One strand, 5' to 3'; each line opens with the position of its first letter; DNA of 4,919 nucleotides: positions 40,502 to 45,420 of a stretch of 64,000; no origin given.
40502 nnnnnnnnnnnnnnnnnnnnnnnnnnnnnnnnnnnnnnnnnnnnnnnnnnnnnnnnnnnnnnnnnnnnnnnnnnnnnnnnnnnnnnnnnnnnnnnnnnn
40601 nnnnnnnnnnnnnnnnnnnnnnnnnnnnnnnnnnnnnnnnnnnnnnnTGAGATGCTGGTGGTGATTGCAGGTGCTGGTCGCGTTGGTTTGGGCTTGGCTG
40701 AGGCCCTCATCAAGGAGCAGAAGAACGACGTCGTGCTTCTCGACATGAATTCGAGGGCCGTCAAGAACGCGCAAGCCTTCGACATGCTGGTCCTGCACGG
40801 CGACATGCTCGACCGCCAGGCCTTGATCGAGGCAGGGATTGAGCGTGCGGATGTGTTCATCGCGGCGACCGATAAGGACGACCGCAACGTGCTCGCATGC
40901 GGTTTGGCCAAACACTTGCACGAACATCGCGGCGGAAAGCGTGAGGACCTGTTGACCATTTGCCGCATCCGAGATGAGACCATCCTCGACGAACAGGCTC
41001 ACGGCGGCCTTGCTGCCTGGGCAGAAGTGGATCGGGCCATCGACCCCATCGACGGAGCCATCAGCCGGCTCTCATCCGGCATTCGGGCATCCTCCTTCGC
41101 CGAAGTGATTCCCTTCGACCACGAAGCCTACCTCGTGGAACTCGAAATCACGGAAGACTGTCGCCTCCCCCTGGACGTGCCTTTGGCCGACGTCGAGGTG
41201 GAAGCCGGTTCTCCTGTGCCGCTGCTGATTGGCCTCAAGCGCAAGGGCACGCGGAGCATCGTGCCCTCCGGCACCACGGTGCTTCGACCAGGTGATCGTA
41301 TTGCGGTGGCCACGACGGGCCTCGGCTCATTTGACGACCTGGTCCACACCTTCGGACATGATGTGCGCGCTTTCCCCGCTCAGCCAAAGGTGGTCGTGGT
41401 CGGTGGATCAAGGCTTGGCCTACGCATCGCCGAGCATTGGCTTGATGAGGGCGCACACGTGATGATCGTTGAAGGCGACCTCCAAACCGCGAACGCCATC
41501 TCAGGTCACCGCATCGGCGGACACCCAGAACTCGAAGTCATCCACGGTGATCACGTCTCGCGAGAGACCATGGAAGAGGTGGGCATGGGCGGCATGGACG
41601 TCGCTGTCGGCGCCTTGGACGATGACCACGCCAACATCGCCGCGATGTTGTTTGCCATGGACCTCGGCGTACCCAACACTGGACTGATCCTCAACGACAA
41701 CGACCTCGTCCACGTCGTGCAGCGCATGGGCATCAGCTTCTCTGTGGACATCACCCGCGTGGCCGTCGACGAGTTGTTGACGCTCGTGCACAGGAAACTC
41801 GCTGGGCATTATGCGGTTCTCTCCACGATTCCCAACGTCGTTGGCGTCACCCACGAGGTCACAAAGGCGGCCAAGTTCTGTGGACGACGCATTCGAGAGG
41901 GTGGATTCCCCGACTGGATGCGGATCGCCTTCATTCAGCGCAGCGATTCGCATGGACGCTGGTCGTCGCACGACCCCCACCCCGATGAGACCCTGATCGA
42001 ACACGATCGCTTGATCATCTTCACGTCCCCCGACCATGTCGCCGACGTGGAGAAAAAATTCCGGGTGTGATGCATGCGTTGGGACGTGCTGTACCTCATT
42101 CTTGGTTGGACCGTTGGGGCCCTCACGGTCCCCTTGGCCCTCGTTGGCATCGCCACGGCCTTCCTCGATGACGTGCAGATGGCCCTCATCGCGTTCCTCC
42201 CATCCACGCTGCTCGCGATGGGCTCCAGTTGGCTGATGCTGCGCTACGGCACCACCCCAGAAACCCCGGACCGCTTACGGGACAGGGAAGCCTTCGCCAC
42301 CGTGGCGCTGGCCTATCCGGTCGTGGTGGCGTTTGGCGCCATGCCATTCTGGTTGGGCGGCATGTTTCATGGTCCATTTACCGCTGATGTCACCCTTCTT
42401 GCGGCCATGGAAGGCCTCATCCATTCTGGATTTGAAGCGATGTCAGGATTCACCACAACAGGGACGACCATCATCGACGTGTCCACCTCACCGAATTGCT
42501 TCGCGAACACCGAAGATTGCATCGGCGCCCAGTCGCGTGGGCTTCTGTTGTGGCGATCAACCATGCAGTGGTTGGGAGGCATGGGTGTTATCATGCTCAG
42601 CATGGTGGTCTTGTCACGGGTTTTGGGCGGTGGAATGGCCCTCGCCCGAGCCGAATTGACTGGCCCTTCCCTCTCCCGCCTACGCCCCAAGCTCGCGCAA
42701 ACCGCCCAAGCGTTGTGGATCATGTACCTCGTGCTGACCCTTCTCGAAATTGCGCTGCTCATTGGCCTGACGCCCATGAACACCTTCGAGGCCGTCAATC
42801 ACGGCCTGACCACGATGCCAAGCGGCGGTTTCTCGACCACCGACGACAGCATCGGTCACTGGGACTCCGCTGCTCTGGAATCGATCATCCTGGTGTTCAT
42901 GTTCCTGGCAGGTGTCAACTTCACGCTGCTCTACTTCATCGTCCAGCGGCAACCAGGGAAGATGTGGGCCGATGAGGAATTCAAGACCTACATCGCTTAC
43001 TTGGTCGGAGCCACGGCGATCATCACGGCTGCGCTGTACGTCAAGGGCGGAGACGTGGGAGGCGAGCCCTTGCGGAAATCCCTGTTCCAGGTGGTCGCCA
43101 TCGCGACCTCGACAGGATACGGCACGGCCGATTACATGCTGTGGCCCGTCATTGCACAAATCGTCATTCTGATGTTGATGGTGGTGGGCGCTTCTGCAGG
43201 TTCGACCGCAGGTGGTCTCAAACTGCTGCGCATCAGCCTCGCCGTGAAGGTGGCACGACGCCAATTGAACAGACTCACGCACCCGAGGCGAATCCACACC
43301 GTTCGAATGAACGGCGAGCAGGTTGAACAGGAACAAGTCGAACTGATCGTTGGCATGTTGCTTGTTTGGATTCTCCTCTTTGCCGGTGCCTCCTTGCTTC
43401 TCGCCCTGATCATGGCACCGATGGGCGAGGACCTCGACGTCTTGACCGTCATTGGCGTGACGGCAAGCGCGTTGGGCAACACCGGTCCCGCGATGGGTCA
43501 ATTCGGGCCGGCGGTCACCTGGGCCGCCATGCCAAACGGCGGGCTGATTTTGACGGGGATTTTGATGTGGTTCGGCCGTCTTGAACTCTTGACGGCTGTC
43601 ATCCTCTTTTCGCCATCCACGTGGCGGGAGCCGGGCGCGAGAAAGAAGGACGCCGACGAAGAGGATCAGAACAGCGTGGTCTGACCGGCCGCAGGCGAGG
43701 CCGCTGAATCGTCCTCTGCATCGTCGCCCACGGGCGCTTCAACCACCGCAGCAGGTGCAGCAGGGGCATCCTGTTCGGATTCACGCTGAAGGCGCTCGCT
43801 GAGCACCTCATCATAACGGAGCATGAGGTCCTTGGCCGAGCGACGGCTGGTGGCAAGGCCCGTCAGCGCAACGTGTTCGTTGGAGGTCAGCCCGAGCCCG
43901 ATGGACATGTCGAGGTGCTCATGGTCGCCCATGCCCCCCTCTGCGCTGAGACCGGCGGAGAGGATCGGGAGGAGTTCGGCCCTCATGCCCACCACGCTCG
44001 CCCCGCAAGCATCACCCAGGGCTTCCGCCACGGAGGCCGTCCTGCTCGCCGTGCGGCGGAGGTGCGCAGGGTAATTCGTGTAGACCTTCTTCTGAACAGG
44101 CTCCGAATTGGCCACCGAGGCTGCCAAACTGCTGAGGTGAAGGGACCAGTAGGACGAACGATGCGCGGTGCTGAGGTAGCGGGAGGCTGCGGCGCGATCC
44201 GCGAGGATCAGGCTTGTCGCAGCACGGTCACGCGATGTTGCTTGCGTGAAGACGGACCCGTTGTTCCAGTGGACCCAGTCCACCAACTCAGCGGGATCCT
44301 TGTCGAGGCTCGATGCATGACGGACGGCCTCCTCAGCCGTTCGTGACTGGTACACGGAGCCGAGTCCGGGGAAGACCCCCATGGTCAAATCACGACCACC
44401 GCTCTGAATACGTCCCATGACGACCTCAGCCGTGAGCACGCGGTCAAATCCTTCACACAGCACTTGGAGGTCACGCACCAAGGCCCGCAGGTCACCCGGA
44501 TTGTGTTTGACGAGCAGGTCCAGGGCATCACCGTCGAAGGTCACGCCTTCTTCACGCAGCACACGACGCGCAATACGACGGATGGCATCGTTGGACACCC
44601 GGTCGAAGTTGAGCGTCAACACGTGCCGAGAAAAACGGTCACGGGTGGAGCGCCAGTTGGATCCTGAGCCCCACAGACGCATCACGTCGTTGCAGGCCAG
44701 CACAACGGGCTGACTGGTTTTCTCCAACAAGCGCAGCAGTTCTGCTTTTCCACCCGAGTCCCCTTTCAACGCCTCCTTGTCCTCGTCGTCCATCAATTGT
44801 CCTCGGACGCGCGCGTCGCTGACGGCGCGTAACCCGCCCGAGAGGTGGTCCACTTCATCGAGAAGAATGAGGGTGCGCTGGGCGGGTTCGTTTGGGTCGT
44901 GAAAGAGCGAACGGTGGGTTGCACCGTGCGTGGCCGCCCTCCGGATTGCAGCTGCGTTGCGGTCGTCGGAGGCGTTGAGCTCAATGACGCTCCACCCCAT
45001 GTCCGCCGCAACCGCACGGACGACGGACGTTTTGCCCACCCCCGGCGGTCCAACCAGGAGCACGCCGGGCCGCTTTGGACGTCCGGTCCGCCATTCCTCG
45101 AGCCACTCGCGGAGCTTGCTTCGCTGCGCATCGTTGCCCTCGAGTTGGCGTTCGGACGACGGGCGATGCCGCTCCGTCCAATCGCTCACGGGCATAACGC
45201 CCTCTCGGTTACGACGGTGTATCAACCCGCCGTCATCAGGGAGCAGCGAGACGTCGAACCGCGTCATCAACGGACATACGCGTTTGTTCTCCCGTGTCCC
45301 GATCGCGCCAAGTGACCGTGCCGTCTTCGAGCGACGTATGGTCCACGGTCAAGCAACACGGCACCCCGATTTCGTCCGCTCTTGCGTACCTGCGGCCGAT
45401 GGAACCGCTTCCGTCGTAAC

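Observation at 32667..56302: Two large surface proteins share an unusual C-terminal module: TSP3-like stalk, TM helix, Arg cluster, Pro/Glu-rich tail with a DPW(A/S)E...GDE motif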

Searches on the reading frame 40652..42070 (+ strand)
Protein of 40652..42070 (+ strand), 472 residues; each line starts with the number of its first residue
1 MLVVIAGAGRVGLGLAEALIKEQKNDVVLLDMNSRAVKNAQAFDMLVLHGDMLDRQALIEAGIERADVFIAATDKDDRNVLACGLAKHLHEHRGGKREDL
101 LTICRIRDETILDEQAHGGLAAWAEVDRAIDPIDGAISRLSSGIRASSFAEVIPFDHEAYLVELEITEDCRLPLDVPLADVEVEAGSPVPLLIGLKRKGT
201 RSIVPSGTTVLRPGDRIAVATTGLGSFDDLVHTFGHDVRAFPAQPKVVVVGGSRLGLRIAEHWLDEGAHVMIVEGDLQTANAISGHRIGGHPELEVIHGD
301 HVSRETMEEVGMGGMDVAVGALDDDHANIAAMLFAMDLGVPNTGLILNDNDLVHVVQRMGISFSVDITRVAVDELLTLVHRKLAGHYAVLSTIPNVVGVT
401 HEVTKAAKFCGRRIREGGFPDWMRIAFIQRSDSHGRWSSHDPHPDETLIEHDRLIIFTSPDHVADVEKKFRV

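Call 43: search_protein_families(library=pfam, proteins=[window:40652-42070:+], max_evalue=0.001)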
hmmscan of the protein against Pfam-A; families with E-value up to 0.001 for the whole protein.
window:40652-42070:+ (472 aa): 5 families
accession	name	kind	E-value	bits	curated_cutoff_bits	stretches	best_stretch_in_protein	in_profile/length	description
PF02254.24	TrkA_N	-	4.6e-35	120.9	23.8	2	3-96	1-90/116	TrkA-N domain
PF02080.26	TrkA_C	-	2.5e-15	56.5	27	2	402-470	5-70/71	TrkA-C domain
PF13241.12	NAD_binding_7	-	4.5e-10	40.5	22.1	1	246-329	9-76/104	Putative NAD(P)-binding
PF07992.20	Pyr_redox_2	-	0.00035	20.5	26.1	0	245-275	143-173/291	Pyridine nucleotide-disulphide oxidoreductase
PF01488.26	Shikimate_DH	-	0.00046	20.7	24.3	0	3-77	15-87/138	Shikimate / quinate 5-dehydrogenase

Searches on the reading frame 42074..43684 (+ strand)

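Call 43: search_protein_families(library=pfam, proteins=[window:42074-43684:+], max_evalue=0.001)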
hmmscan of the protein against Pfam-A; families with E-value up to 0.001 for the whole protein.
window:42074-43684:+ (536 aa): 1 family
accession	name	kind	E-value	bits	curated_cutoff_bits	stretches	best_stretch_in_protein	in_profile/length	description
PF02386.22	TrkH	-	2e-53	182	27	1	115-515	63-496/502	Cation transport protein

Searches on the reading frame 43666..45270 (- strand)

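Call 43: search_protein_families(library=pfam, proteins=[window:43666-45270:-], max_evalue=0.001)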
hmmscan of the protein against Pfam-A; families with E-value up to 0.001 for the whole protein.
window:43666-45270:- (534 aa): 12 families
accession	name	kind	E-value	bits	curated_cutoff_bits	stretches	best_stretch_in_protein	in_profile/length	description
PF00004.35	AAA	-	1.2e-13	52.1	21.2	1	70-196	1-111/131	ATPase family associated with various cellular activities (AAA)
PF13191.12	AAA_16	-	1.2e-09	39.4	32.6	1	45-196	4-141/167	AAA ATPase domain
PF07728.20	AAA_5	-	2.6e-05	24.7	22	1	69-114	1-47/139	AAA domain (dynein-related subfamily)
PF05673.19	DUF815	-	6.2e-05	22.7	23.8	1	35-92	22-78/249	Protein of unknown function (DUF815)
PF13173.12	AAA_14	-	6.6e-05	23.4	27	1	68-152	3-83/129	AAA domain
PF13401.12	AAA_22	-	7.8e-05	23.4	27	0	70-144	8-97/130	AAA domain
PF13521.12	AAA_28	-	0.00011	22.9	27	0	70-97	2-29/164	AAA domain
PF03215.21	Rad17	-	0.00012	22.5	23.8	1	30-99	8-77/186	Rad17 P-loop domain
PF05496.18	RuvB_N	-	0.00023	21.4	27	1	36-95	2-61/159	Holliday junction DNA helicase RuvB P-loop domain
PF13671.12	AAA_33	-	0.00028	21.7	27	0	70-109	2-34/143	AAA domain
PF25199.1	nSTAND_NTPase5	-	0.00068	19.9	34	0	44-149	16-114/145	Novel STAND NTPase 5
PF13604.12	AAA_30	-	0.00074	19.7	27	0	70-143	21-100/191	AAA domain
